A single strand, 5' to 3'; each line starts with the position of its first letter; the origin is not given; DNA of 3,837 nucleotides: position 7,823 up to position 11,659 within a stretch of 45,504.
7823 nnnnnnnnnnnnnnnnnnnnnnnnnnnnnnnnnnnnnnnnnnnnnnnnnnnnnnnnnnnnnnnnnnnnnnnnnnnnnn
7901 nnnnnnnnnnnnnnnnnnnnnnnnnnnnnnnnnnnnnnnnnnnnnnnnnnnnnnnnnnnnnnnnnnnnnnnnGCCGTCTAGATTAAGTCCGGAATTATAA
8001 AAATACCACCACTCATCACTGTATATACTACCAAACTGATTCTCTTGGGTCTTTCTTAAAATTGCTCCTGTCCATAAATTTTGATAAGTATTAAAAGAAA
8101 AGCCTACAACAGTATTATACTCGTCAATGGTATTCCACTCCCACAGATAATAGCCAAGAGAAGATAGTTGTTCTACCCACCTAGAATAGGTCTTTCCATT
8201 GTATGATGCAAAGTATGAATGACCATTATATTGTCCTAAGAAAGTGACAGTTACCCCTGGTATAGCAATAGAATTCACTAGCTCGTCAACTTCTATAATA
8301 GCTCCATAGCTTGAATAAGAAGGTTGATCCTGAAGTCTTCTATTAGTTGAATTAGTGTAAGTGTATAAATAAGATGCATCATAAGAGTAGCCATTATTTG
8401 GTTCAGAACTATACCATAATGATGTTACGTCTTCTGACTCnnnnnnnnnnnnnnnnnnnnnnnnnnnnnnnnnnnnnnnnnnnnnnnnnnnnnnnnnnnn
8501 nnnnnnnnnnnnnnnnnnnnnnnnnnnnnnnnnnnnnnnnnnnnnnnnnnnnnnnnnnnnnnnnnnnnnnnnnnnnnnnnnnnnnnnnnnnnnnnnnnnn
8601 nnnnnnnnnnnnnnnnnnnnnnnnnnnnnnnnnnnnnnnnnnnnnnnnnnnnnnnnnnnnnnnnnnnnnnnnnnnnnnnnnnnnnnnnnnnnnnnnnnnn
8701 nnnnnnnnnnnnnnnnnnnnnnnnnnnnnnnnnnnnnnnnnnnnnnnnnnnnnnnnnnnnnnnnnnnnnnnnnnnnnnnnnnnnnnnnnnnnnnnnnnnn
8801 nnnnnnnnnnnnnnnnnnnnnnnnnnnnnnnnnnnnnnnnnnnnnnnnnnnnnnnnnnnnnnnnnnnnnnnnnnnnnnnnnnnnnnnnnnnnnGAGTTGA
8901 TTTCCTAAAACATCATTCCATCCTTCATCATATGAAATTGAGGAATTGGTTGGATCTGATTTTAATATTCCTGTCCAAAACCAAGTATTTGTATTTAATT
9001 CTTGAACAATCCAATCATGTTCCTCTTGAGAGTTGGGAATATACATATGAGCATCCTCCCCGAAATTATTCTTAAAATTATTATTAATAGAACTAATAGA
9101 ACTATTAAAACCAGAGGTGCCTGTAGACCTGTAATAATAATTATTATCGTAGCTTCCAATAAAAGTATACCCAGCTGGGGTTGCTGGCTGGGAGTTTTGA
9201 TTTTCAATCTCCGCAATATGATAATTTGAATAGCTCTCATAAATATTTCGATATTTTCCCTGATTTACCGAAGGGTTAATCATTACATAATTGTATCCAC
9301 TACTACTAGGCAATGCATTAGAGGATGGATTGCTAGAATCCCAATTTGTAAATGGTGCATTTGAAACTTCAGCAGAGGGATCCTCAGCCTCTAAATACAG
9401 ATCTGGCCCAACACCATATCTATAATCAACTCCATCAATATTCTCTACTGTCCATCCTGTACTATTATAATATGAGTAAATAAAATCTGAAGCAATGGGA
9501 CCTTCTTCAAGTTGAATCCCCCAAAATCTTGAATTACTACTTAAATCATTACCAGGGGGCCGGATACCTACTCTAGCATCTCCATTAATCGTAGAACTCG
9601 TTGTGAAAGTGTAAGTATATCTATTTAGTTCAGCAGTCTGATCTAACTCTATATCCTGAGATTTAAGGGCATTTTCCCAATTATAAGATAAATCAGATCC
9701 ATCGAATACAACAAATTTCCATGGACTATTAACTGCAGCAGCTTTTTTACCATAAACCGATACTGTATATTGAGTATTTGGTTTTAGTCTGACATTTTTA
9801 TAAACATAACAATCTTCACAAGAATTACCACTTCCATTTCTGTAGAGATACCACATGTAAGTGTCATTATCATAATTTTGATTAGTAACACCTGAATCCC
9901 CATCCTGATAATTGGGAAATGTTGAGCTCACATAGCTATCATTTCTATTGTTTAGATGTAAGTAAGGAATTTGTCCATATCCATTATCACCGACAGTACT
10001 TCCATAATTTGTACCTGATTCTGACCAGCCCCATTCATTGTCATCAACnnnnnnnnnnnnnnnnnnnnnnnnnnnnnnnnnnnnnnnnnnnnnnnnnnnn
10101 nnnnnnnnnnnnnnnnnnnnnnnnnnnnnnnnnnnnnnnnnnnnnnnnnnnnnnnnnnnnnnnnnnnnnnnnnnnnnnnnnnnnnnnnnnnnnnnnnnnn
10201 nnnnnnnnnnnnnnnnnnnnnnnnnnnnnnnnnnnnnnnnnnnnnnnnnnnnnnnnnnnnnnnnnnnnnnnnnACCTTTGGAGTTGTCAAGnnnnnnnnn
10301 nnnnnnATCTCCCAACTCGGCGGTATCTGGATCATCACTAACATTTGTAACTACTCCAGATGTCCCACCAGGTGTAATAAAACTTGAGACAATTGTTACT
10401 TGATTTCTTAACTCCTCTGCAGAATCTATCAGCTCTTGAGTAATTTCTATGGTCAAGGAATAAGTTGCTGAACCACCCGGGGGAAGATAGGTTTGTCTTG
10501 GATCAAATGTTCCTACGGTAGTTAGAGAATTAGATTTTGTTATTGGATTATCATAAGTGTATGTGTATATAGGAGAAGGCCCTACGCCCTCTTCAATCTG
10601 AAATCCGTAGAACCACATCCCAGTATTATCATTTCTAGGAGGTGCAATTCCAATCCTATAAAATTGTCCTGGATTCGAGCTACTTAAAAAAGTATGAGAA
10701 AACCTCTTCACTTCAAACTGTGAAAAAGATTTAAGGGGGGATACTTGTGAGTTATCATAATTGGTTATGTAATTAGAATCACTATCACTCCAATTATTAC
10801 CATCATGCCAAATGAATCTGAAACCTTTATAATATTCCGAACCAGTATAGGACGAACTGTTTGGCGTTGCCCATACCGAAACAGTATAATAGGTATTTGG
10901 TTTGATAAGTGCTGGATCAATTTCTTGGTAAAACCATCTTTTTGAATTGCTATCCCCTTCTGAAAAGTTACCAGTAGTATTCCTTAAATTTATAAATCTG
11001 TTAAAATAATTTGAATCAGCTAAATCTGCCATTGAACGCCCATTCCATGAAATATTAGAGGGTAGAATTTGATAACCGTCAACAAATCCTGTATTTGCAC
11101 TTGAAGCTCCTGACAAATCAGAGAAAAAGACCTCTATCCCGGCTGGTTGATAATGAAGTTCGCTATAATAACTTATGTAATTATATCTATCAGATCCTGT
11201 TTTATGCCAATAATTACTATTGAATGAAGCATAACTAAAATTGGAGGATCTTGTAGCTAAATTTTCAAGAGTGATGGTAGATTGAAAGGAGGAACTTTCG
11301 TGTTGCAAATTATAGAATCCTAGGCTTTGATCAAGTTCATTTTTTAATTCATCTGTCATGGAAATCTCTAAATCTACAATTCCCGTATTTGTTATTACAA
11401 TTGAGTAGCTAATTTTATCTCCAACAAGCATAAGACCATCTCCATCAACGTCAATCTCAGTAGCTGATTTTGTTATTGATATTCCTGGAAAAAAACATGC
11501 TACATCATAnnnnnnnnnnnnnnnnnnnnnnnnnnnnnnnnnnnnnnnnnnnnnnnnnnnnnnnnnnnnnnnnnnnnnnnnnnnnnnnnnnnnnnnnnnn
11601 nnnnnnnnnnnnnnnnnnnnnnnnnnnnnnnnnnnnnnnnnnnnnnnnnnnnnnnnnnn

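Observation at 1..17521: A 17.5-kb uninterrupted ORF that the supplied ORF track does not list: a giant secreted repeat protein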

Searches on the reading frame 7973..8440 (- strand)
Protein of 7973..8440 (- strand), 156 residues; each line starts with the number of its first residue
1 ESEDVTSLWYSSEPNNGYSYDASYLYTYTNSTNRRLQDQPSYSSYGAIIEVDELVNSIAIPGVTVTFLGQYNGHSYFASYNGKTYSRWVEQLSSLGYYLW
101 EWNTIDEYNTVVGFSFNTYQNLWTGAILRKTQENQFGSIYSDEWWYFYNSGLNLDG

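Call 10: search_protein_families(library=pfam, proteins=[window:8024-8404:-], max_evalue=5)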
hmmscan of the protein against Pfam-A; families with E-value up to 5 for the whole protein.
seq(127 aa): 0 families

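Call 69: search_protein_families(library=ncbifam, proteins=[window:8024-8404:-], max_evalue=1)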
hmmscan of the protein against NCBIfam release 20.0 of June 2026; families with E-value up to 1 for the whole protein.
window:8024-8404:- (127 aa): 0 families

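Call 95: search_protein_families(library=pfam, proteins=[window:7973-8440:-], max_evalue=10)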
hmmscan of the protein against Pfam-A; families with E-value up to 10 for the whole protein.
seq(156 aa): 0 families

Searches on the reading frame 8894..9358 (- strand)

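Call 95: search_protein_families(library=pfam, proteins=[window:8894-9358:-], max_evalue=10)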
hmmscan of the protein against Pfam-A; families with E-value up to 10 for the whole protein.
seq(155 aa): 1 family
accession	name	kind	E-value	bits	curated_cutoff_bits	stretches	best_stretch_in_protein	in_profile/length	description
PF00059.27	Lectin_C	-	0.12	13.6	22.6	1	101-146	15-60/107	Lectin C-type domain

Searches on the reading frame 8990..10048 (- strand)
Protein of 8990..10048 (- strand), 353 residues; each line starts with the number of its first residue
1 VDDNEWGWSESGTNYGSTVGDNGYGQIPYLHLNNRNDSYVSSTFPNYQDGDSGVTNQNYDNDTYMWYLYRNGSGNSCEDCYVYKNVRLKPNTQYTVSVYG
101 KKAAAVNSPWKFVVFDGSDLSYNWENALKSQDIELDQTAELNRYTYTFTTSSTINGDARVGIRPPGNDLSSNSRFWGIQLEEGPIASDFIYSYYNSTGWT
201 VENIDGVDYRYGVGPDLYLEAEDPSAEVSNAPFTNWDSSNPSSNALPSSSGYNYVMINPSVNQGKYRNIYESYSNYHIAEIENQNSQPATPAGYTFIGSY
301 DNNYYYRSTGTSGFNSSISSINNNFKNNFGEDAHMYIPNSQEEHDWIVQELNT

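Call 10: search_protein_families(library=pfam, proteins=[window:8990-10048:-], max_evalue=5)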
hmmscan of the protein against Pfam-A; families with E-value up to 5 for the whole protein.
seq(353 aa): 0 families

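Call 69: search_protein_families(library=ncbifam, proteins=[window:8990-10048:-], max_evalue=1)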
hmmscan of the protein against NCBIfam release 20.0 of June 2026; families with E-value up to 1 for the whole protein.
window:8990-10048:- (353 aa): 1 family
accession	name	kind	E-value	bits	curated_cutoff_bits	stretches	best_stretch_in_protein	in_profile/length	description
NF048003.1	GTA_spike_fiber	domain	3.1e-09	37.6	36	1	60-190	37-171/182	phage head spike fiber domain-containing protein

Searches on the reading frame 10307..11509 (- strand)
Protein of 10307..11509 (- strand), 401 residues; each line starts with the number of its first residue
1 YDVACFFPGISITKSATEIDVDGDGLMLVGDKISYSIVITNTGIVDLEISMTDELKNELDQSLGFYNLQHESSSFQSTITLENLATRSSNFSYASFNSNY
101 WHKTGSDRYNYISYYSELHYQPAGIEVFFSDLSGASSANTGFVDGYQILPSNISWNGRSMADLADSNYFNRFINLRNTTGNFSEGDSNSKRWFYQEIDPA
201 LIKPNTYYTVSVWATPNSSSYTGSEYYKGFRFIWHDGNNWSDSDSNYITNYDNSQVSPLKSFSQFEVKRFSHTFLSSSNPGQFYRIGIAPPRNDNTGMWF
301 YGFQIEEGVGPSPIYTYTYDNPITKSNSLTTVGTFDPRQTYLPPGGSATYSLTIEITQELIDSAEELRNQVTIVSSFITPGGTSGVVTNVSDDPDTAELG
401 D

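Call 28: search_solved_structures(query=A1, max_evalue=1)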
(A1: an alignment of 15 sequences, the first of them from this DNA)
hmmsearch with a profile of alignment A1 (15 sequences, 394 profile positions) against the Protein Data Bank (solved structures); distinct sequences matched with E-value up to 1: 34.
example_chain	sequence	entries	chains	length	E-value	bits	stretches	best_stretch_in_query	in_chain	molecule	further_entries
8pql_U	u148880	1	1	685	1.3e-08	37.9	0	284-311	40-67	Ubiquitin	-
8pql_E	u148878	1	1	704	1.6e-08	37.6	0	284-311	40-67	Polyubiquitin-C,Nucleotide exchange factor SIL1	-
5b83_A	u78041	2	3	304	0.0017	21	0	284-311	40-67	tetra ubiquitin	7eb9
7yui_A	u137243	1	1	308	0.0019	20.9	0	284-311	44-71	Polyubiquitin-C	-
6tb9_F3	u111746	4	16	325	0.002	20.8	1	167-315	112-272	Head spike fiber Rcc01080 | Uncharacterized protein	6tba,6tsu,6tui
8xmz_A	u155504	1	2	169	0.0024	20.5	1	187-267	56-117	T9SS C-terminal target domain-containing protein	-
9b45_v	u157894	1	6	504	0.0091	18.6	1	196-319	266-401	gp46 Baseplate wedge 2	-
8env_K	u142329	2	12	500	0.011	18.4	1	195-317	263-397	Structural protein gp45 | Triplex gp45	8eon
8zqf_A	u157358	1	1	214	0.018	17.7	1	133-271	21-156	Alginate lyase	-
5h07_A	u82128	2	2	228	0.027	17.1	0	284-311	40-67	Polyubiquitin-C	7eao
1x5j_A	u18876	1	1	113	0.035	16.7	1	147-223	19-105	Neogenin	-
3p4l_A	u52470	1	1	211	0.054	16.1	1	149-228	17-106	Neogenin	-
4bq8_A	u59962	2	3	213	0.068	15.8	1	149-228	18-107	NEOGENIN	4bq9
6z3m_E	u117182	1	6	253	0.11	15.1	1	149-228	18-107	Neogenin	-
4bq6_A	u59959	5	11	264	0.12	15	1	149-228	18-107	NEOGENIN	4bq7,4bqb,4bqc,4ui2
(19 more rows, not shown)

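Call 37: predict_structure(alignment_id=A2)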
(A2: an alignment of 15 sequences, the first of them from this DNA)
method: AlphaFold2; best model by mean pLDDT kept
length: 401 residues; sequences in the alignment: 15
mean_pLDDT: 73.9   pTM: 0.63
mean pLDDT of the five models: 73.9, 68.9, 67.8, 67.0, 65.3
residues with pLDDT >= 90: 35; 70-90: 237; 50-70: 72; < 50: 57
segments of 3 or more residues with pLDDT < 50: 1-4, 88-90, 92-99, 101-106, 154-167, 241-248, 393-401
pLDDT, mean of each block of 10 residues (from residue 1): 58 87 85 89 84 86 87 76 72 44 48 58 81 78 77 46 47 69 55 79 91 85 77 74 46 80 86 88 81 74 89 85 73 66 85 90 82 81 78 47 31
secondary structure, 60 per line:
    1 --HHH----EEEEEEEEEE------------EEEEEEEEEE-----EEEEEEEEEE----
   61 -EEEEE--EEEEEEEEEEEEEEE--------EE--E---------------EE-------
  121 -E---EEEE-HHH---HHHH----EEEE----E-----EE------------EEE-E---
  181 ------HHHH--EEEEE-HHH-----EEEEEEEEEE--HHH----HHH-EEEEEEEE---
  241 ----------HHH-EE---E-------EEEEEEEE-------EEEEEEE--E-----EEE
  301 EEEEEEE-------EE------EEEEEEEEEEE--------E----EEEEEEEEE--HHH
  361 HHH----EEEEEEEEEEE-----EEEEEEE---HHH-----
elements in order: E10-19 E32-41 E47-56 E62-66 E69-83 E126-129 H137-140 E145-148 E173-175 H187-190 E193-197 E207-216 E230-237 E268-275 E283-289 E298-307 E323-333 E347-355 H358-363 E368-378 E384-390

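Call 41: fold_search(model_id=the predicted structure, library=pdb)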
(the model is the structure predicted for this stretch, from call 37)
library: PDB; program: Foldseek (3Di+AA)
matches with E <= 10: 719; with E <= 0.001: 44
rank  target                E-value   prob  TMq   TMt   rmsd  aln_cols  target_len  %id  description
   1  7vnj_A                2.8e-06  1.00  0.20  0.17  23.2       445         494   10  Complex structure of Clostridioides difficile enzymatic component (CDTa) and binding component (CDTb) pore with short  (released 2022-10-26)
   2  7vnn_A                7.4e-06  0.96  0.20  0.14  28.2       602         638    9  Complex structure of Clostridioides difficile enzymatic component (CDTa) and binding component (CDTb) pore with long s (released 2022-10-26)
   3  7vnn_D                9.2e-06  0.96  0.20  0.13  29.4       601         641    9  Complex structure of Clostridioides difficile enzymatic component (CDTa) and binding component (CDTb) pore with long s (released 2022-10-26)
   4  7vnj_D                1.7e-05  0.98  0.20  0.17  23.7       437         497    9  Complex structure of Clostridioides difficile enzymatic component (CDTa) and binding component (CDTb) pore with short  (released 2022-10-26)
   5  9jsm_A                1.8e-05  0.99  0.20  0.18  20.8       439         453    9  Clostridium perfringens iota toxin pore Ib in prepore VI state (released 2025-05-14)
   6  6uwr_A                2.9e-05  0.94  0.22  0.14  31.8       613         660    9  Clostridium difficile binary toxin translocase CDTb in asymmetric tetradecamer conformation (released 2020-01-22)
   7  5a57                  3.4e-05  1.00  0.22  0.09  22.7       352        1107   10  The structure of GH101 from Streptococcus pneumoniae TIGR4 in complex with PUGT (released 2015-09-02)
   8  5a59_A                3.4e-05  0.99  0.19  0.07  24.2       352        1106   11  The structure of GH101 E796Q mutant from Streptococcus pneumoniae TIGR4 in complex with T-antigen (released 2015-09-02)
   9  3ecq_B                3.8e-05  1.00  0.21  0.07  22.2       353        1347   10  Endo-alpha-N-acetylgalactosaminidase from Streptococcus pneumoniae: SeMet structure (released 2008-09-09)
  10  3ecq_A                4.0e-05  1.00  0.21  0.07  22.2       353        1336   10  Endo-alpha-N-acetylgalactosaminidase from Streptococcus pneumoniae: SeMet structure (released 2008-09-09)
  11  9jsk_A                4.9e-05  0.99  0.22  0.20  20.8       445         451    9  Clostridium perfringens iota toxin pore Ib in prepore IV state (released 2025-05-14)
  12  6o2n_C                5.2e-05  0.90  0.20  0.13  26.9       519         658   10  CDTb Double Heptamer Short Form Modeled from Cryo-EM Map Reconstructed using C7 Symmetry (released 2019-10-30)
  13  5a58_A                5.5e-05  1.00  0.21  0.09  22.5       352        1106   10  The structure of GH101 D764N mutant from Streptococcus pneumoniae TIGR4 in complex with serinyl T-antigen (released 2015-09-02)
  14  6o2n_Z                6.5e-05  0.96  0.20  0.13  21.6       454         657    9  CDTb Double Heptamer Short Form Modeled from Cryo-EM Map Reconstructed using C7 Symmetry (released 2019-10-30)
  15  5a56_A                6.8e-05  1.00  0.21  0.09  22.5       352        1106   10  The structure of GH101 from Streptococcus pneumoniae TIGR4 in complex with 1-O-methyl-T-antigen (released 2015-09-02)
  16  2zey_A                7.6e-05  1.00  0.21  0.52   4.4       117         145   13  Family 16 carbohydrate binding module (released 2008-03-04)
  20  4bj0_A                1.0e-04  1.00  0.24  0.52   4.6       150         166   14  Xyloglucan binding module (CBM4-2 X2-L110F) in complex with branched xyloses (released 2014-04-23)
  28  2y64_A                3.0e-04  1.00  0.23  0.50   5.1       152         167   13  Xylopentaose binding mutated (X-2 L110F) CBM4-2 Carbohydrate Binding Module from a Thermostable Rhodothermus marinus X (released 2012-03-07)
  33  2zey_B                3.7e-04  1.00  0.21  0.52   4.6       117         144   14  Family 16 carbohydrate binding module (released 2008-03-04)
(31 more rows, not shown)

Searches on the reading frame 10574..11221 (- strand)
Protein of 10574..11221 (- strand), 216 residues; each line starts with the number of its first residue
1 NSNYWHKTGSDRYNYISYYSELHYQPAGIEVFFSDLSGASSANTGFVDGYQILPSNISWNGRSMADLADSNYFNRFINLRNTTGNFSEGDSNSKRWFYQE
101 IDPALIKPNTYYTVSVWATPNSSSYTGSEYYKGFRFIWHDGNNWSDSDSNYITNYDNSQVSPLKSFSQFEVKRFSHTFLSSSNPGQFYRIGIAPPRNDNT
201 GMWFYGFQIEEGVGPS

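Call 10: search_protein_families(library=pfam, proteins=[window:10574-11221:-], max_evalue=5)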
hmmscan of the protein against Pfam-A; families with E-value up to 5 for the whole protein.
seq(216 aa): 0 families

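Call 69: search_protein_families(library=ncbifam, proteins=[window:10574-11221:-], max_evalue=1)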
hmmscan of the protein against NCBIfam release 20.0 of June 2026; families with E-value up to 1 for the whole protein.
window:10574-11221:- (216 aa): 1 family
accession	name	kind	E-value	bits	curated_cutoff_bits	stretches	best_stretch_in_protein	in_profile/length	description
NF048003.1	GTA_spike_fiber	domain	1.1e-06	29.3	36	1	86-216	45-168/182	phage head spike fiber domain-containing protein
